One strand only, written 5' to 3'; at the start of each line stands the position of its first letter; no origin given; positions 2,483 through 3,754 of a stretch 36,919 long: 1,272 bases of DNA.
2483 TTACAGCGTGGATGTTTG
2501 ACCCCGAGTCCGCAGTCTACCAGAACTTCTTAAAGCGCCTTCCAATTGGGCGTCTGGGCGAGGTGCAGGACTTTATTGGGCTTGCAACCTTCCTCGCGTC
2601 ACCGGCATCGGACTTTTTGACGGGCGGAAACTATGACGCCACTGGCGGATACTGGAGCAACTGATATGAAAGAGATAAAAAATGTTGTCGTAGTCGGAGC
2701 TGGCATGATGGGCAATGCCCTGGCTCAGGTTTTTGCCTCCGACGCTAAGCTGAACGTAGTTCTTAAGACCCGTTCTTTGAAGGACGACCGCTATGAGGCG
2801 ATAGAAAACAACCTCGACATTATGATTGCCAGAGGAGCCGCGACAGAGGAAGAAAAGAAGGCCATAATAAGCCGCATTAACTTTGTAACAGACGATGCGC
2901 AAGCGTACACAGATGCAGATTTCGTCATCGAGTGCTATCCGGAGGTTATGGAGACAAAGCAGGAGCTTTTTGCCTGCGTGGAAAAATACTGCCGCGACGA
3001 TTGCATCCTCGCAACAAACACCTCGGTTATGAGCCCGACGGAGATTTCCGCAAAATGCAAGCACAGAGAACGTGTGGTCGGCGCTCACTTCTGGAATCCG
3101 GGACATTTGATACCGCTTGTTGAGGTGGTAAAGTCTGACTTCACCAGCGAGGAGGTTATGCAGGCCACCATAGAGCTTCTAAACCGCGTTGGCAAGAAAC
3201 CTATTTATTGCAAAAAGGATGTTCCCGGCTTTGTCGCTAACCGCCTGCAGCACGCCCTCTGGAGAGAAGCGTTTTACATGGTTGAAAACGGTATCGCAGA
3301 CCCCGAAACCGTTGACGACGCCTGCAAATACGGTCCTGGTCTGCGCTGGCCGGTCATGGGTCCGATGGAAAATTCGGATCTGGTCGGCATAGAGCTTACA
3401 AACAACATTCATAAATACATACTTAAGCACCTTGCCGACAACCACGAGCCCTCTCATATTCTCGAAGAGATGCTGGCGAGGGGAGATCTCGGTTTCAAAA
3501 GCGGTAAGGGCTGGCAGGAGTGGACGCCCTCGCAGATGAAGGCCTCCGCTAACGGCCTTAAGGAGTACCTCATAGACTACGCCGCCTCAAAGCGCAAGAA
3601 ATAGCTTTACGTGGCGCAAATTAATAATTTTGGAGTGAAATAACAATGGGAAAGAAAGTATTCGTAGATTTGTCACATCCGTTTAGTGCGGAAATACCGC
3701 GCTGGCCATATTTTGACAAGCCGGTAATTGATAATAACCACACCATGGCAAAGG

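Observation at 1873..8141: Complete TAL-type anaerobic phloroglucinol degradation module (SDR, HAD-fold dehydrogenase, cyclase-family hydrolase, BKACE, thiolase, CoA-transferase A/B)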

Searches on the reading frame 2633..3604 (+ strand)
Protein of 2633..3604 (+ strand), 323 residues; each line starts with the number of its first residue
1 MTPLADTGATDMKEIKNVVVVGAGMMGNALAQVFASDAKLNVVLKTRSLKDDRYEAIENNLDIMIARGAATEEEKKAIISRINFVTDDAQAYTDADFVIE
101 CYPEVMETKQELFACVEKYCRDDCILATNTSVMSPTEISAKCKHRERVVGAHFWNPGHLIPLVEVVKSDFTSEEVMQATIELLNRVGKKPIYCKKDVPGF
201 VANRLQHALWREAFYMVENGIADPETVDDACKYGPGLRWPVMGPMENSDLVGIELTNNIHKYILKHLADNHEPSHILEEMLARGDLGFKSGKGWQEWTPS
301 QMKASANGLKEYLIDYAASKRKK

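Call 3: search_protein_families(library=pfam, proteins=[window:2633-3604:+])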
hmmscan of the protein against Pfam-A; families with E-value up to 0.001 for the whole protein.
window:2633-3604:+ (323 aa): 2 families
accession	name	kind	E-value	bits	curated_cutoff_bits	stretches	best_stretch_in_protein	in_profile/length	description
PF02737.24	3HCDH_N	-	3.8e-53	180.5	22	1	17-196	1-179/180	3-hydroxyacyl-CoA dehydrogenase, NAD binding domain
PF00725.27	3HCDH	-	1.4e-22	80.5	22.1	1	199-297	1-97/97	3-hydroxyacyl-CoA dehydrogenase, C-terminal domain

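Call 4: search_protein_families(library=ncbifam, proteins=[window:2633-3604:+])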
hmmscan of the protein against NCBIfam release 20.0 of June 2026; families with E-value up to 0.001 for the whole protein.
window:2633-3604:+ (323 aa): 21 families
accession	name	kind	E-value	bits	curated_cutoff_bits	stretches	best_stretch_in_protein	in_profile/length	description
NF006124.0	PRK08268.1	subfamily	5.7e-66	223.5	508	1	12-307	4-297/507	3-hydroxyacyl-CoA dehydrogenase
NF006722.0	PRK09260.1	equivalog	8.5e-63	212.3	429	1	15-302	2-286/289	3-hydroxyacyl-CoA dehydrogenase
NF006125.0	PRK08269.1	equivalog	2.3e-61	207.7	427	1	13-304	3-303/334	3-hydroxybutyryl-CoA dehydrogenase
NF004783.0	PRK06129.1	equivalog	2.7e-61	207.7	347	1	15-251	2-239/315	3-hydroxyacyl-CoA dehydrogenase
NF004474.0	PRK05808.1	subfamily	3.4e-60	203.7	408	1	14-296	2-281/283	3-hydroxybutyryl-CoA dehydrogenase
NF042925.1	FHMPC_DH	equivalog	7.2e-57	193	500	1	17-304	2-287/304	5-formyl-3-hydroxy-2-methylpyridine 4-carboxylate 5-dehydrogenase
TIGR02279.1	PaaC-3OHAcCoADH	equivalog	5.8e-54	183.7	669.4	1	13-305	3-293/503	3-hydroxyacyl-CoA dehydrogenase PaaH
NF004699.0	PRK06035.1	equivalog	1.1e-51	175.7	500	1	14-290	2-278/294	3-hydroxyacyl-CoA dehydrogenase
NF005875.0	PRK07819.1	subfamily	6.5e-49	166.9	319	1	13-297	3-286/287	3-hydroxybutyryl-CoA dehydrogenase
NF005715.0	PRK07530.1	equivalog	1.6e-46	159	420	1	13-298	2-284/292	3-hydroxybutyryl-CoA dehydrogenase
NF006143.0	PRK08293.1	equivalog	1.6e-46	158.9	312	1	13-297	2-287/291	3-hydroxyacyl-CoA dehydrogenase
NF005471.0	PRK07066.1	equivalog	2.9e-44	151.4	414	1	13-252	5-241/321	L-carnitine dehydrogenase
NF005716.0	PRK07531.1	equivalog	1.9e-43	149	592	1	14-252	3-238/495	carnitine 3-dehydrogenase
NF008363.0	PRK11154.1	equivalog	2e-43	148.6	869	1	10-300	304-589/708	fatty acid oxidation complex subunit alpha FadJ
NF008727.0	PRK11730.1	equivalog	2.2e-40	138.7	870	1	9-299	307-594/717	fatty acid oxidation complex subunit alpha FadB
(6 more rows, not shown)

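Call 35: search_solved_structures(query=window:2633-3604:+, max_evalue=1e-25, show_alignments=3)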
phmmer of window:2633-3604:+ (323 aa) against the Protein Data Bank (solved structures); distinct sequences matched with E-value up to 1e-25: 45.
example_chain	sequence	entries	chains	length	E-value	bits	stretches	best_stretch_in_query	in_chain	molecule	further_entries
4kug_A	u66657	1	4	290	9.9e-47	162.9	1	16-301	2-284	3-hydroxybutyryl-CoA dehydrogenase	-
6aa8_A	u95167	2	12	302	1.7e-46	162.2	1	14-297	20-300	3-hydroxybutyryl-CoA dehydrogenase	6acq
4kue_A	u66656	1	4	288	2.6e-46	161.6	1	16-298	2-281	3-hydroxybutyryl-CoA dehydrogenase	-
4r1n_A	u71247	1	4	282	3.5e-46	161.1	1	16-297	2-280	3-hydroxybutyryl-CoA dehydrogenase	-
4kuh_A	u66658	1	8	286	4.6e-46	160.7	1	16-297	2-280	3-hydroxybutyryl-CoA dehydrogenase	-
4om8_A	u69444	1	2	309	1.1e-44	156.2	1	15-305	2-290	5-formyl-3-hydroxy-2-methylpyridine 4-carboxylate 5-dehydrogenase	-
3mog_A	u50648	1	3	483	3e-44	154.8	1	15-300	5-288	Probable 3-hydroxybutyryl-CoA dehydrogenase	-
4j0e_A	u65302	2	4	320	8.4e-42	146.7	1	10-298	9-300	Probable 3-hydroxyacyl-CoA dehydrogenase F54C8.1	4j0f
9fbd_A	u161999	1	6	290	6.6e-40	140.5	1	14-297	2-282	3-hydroxybutyryl-CoA dehydrogenase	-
1f12_A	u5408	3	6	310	8.2e-40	140.2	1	14-297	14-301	L-3-HYDROXYACYL-COA DEHYDROGENASE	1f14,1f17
1f0y_A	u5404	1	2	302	8.5e-40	140.2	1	14-296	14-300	L-3-HYDROXYACYL-COA DEHYDROGENASE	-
3rqs_A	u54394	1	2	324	1e-39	139.9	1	14-296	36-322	Hydroxyacyl-coenzyme A dehydrogenase, mitochondrial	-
1lsj_A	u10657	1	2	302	2.2e-39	138.8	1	14-296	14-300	3-HYDROXYACYL-COA DEHYDROGENASE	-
1lso_A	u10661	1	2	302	2.2e-39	138.8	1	14-296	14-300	3-HYDROXYACYL-COA DEHYDROGENASE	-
1il0_A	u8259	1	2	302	2.2e-39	138.8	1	14-296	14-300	3-hydroxyacyl-CoA dehydrogenase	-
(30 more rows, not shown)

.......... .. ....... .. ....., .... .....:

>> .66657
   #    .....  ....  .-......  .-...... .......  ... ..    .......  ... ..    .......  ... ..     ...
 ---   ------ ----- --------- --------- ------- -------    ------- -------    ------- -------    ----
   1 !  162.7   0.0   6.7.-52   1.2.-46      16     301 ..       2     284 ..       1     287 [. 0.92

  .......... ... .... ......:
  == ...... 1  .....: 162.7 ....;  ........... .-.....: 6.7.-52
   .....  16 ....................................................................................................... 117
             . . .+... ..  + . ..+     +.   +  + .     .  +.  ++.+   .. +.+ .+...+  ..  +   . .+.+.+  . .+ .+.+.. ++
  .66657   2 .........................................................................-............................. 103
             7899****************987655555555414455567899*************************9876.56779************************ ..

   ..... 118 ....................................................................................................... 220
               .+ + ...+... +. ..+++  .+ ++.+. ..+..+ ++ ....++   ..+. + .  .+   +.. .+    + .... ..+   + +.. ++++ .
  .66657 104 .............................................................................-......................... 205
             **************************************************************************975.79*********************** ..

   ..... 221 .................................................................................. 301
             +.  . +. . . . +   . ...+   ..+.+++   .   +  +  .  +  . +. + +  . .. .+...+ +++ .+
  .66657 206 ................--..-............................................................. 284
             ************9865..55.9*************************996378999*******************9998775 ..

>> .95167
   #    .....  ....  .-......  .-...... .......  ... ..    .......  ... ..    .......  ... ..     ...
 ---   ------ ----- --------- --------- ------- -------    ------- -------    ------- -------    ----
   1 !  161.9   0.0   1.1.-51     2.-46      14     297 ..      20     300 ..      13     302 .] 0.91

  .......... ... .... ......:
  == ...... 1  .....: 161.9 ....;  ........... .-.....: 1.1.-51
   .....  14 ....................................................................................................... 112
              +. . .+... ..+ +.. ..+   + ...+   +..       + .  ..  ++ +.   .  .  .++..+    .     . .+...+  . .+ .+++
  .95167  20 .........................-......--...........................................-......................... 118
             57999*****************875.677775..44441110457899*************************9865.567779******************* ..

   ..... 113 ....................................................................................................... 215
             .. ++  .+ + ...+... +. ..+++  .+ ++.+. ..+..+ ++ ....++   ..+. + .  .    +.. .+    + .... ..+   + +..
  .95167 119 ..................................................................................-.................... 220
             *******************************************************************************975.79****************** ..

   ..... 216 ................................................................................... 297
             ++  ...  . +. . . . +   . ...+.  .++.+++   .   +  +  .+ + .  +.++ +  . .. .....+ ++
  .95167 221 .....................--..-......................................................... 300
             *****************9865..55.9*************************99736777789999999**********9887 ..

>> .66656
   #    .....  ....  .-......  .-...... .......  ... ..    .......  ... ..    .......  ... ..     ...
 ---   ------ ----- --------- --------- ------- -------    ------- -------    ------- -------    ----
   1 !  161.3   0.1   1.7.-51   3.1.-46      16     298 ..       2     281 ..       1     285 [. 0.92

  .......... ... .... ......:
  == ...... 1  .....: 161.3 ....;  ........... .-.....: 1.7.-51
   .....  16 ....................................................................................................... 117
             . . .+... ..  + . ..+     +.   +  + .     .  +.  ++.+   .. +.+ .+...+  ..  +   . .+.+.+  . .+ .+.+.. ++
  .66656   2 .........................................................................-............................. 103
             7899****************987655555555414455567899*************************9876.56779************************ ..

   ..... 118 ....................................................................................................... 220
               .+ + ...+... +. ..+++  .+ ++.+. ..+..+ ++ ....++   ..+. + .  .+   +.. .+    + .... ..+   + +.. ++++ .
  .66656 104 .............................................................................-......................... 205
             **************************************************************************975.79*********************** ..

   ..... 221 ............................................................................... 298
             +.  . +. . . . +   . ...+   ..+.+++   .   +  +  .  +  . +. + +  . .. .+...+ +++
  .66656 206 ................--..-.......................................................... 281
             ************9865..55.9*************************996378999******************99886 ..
